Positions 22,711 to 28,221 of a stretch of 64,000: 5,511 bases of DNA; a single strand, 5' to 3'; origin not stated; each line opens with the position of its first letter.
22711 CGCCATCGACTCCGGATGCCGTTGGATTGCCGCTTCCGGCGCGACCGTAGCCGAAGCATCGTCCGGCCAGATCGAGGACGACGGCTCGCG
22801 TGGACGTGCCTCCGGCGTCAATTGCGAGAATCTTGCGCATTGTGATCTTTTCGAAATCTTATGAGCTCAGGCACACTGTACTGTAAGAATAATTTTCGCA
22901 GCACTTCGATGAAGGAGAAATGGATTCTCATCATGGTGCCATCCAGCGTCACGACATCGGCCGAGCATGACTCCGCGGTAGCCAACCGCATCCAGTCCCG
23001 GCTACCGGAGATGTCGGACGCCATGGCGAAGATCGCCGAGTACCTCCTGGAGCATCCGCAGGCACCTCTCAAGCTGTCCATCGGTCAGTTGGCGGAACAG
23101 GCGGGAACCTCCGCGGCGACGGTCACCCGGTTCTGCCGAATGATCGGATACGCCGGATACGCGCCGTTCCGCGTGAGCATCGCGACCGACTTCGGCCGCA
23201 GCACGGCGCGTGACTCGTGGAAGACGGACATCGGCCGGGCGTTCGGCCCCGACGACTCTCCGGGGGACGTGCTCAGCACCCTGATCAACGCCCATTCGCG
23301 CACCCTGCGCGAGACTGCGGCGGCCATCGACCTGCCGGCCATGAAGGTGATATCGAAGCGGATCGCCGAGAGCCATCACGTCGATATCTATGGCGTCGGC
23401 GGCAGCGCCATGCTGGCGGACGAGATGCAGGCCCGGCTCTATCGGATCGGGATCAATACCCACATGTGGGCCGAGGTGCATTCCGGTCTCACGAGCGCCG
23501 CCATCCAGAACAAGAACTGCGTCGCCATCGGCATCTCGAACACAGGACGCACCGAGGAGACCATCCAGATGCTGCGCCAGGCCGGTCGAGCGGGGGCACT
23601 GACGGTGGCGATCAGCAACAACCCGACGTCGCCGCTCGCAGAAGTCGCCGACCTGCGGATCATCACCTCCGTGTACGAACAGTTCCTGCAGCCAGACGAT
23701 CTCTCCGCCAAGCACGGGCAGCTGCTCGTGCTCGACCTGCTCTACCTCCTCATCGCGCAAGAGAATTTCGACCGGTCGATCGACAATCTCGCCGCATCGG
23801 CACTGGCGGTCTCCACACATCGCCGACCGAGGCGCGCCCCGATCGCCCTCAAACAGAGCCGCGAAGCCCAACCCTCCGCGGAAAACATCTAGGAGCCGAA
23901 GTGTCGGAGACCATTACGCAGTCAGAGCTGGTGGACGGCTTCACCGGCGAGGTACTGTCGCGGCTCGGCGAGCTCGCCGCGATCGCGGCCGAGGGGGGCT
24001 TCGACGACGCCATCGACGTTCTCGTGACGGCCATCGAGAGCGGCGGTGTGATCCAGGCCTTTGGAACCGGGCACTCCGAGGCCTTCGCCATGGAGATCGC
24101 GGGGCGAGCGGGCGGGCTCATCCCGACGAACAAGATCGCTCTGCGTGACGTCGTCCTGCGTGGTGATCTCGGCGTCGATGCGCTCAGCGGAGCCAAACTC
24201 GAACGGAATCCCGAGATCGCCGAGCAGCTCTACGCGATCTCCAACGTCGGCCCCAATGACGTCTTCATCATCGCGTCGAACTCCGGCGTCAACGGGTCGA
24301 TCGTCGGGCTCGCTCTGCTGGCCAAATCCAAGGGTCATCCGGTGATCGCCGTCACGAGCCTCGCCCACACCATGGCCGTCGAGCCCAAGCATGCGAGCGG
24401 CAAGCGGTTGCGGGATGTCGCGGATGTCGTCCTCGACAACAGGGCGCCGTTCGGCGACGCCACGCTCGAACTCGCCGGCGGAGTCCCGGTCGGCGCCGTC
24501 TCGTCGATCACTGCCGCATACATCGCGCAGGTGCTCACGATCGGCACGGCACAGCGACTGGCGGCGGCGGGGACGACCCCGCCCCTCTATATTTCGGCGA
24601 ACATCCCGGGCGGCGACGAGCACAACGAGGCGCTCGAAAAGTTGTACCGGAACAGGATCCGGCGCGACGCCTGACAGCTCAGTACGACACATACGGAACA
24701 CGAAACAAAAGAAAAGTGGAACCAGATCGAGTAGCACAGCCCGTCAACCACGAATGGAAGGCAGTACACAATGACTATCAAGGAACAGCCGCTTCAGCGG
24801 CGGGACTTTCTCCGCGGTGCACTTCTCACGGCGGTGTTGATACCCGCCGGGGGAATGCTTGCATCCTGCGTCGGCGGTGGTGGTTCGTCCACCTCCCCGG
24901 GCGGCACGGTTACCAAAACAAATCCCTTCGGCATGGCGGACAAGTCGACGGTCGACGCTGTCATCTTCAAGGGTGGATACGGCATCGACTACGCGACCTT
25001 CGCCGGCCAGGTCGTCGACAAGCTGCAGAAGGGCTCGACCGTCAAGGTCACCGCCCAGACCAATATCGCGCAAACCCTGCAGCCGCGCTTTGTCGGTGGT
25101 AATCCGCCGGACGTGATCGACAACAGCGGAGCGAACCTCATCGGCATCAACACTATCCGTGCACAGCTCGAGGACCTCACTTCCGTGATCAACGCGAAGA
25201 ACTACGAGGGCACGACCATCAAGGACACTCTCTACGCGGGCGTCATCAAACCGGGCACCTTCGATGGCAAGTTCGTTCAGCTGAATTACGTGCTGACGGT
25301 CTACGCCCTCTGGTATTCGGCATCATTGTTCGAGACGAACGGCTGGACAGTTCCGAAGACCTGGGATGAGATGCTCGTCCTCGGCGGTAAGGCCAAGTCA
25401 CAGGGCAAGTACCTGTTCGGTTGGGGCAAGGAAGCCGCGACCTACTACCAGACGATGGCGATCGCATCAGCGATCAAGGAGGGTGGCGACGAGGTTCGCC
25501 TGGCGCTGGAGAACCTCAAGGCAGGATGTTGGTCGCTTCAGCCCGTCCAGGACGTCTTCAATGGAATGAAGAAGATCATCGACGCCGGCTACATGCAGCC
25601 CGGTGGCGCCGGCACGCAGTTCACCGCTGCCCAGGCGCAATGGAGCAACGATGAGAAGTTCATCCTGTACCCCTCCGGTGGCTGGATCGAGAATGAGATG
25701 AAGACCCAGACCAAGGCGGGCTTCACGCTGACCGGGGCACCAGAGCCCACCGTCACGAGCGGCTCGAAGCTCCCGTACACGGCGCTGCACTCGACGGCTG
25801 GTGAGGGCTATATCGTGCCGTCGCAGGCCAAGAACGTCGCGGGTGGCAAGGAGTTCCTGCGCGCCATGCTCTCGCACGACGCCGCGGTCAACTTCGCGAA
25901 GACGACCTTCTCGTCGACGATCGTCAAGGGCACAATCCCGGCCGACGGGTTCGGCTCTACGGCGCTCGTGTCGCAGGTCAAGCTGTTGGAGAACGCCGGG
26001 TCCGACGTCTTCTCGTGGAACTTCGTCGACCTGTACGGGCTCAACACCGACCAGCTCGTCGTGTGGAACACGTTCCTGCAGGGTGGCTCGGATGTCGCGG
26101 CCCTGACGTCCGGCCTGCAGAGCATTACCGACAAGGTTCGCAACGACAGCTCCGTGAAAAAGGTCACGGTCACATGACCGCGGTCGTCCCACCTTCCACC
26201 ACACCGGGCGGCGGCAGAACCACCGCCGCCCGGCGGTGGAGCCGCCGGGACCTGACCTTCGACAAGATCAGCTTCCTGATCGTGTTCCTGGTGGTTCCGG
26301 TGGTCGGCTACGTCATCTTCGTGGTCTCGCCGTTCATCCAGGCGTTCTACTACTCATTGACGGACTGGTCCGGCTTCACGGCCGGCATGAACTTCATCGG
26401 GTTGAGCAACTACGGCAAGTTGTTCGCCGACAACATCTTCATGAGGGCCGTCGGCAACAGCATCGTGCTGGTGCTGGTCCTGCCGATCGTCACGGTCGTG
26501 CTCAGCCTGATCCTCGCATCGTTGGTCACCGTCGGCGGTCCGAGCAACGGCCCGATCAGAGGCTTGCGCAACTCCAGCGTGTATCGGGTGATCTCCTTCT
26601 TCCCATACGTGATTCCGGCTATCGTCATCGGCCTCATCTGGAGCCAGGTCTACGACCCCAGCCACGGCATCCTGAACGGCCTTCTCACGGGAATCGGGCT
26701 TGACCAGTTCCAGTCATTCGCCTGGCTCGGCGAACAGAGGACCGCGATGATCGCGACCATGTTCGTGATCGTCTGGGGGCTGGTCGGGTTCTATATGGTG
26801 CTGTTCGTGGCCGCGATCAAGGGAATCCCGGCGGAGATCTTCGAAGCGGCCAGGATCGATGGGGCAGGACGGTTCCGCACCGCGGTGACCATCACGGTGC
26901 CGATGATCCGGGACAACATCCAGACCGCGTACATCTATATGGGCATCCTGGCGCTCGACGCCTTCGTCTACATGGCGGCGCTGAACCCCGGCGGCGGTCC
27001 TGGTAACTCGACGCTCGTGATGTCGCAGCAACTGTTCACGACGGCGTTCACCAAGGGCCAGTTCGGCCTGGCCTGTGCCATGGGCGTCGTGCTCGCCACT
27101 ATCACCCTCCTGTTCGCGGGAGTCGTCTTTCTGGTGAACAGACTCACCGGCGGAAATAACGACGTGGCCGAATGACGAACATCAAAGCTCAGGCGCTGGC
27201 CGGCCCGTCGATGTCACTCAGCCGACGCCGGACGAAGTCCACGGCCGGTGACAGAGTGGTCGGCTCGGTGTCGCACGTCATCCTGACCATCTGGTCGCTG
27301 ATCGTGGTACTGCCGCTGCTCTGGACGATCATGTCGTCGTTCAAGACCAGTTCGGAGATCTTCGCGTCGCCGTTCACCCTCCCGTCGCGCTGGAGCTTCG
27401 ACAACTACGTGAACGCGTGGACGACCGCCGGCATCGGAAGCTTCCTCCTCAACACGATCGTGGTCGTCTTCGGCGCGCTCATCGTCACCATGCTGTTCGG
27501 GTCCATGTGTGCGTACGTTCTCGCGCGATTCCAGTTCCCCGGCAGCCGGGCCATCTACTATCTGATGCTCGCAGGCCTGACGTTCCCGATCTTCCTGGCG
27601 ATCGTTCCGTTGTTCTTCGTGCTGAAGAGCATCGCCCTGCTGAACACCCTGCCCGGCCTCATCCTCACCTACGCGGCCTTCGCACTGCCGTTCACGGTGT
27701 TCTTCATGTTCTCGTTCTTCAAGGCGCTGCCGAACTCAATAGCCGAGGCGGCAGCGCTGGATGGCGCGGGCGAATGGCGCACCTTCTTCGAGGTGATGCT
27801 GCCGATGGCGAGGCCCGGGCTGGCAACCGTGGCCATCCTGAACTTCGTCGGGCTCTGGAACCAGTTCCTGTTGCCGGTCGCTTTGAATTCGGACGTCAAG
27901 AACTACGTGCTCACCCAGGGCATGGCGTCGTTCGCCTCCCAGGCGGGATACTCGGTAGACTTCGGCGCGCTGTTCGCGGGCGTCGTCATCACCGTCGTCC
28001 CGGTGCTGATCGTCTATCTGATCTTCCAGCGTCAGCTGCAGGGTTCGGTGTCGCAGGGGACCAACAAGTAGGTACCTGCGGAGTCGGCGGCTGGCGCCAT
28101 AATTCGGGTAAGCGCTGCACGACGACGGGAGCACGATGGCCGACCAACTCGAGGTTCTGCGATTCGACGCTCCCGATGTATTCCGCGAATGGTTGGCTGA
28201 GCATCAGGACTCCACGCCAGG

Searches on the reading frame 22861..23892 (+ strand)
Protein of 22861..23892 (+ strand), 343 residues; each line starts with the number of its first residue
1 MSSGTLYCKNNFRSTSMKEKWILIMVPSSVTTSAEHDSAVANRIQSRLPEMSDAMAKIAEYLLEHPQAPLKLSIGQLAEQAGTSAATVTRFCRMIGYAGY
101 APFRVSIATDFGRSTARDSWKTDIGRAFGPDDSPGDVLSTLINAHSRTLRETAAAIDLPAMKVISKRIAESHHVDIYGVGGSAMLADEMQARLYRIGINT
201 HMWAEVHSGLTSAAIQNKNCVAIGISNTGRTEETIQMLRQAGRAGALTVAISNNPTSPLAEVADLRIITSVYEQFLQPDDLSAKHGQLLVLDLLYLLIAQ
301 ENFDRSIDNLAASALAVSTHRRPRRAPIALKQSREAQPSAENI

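Call 91: search_protein_families(library=pfam, proteins=[window:22861-23892:+], max_evalue=0.00001)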
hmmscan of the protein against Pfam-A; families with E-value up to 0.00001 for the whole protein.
window:22861-23892:+ (343 aa): 3 families
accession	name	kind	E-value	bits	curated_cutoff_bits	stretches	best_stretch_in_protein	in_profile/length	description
PF01418.23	HTH_6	-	2.6e-18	66.2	28.3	1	40-111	3-74/77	Helix-turn-helix domain, rpiR family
PF01380.27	SIS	-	6.9e-15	55.4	25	1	168-295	2-129/131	SIS domain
PF13580.11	SIS_2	-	7e-06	26.6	27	0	146-193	11-57/138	SIS domain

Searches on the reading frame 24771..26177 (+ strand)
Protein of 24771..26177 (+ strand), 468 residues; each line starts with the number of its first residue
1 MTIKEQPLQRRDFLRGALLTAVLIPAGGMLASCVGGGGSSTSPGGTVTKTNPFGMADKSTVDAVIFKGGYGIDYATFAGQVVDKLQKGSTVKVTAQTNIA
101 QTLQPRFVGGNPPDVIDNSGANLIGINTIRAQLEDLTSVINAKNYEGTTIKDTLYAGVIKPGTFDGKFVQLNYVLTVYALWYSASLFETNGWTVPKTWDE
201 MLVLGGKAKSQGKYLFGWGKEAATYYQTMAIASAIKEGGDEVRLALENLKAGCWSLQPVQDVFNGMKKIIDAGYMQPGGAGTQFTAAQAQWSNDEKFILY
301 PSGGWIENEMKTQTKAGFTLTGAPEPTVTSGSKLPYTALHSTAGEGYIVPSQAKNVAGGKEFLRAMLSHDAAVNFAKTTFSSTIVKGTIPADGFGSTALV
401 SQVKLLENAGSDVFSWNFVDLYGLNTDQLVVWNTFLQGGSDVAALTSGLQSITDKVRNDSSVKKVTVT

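Call 91: search_protein_families(library=pfam, proteins=[window:24771-26177:+], max_evalue=0.00001)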
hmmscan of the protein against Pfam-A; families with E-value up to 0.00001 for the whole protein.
window:24771-26177:+ (468 aa): 1 family
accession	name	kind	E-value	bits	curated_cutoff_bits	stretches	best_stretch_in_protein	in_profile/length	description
PF01547.30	SBP_bac_1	-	1.9e-19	71.3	26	1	74-372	7-306/307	Bacterial extracellular solute-binding protein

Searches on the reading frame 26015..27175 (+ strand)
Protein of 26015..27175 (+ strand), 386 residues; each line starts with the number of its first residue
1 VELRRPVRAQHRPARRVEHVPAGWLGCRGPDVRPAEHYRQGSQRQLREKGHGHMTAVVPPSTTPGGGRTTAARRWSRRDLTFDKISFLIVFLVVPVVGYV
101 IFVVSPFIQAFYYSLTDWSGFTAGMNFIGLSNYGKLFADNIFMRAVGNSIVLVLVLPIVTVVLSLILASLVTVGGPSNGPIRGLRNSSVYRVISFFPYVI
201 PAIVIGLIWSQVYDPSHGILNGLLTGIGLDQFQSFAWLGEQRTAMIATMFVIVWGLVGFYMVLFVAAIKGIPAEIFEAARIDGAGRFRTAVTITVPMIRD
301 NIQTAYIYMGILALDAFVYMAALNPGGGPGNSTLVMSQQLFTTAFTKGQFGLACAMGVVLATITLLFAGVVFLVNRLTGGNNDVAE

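Call 91: search_protein_families(library=pfam, proteins=[window:26015-27175:+], max_evalue=0.00001)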
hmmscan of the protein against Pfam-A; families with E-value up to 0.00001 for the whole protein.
window:26015-27175:+ (386 aa): 1 family
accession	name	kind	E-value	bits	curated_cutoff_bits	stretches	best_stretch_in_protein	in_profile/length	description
PF00528.27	BPD_transp_1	-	8e-12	45.7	26.4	1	188-376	18-180/184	Binding-protein-dependent transport system inner membrane component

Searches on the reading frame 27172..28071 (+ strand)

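Call 91: search_protein_families(library=pfam, proteins=[window:27172-28071:+], max_evalue=0.00001)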
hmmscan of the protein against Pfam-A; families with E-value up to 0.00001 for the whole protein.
window:27172-28071:+ (299 aa): 1 family
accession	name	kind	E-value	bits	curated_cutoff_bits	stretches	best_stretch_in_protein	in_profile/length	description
PF00528.27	BPD_transp_1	-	4.5e-21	75.8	26.4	1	108-290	3-179/184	Binding-protein-dependent transport system inner membrane component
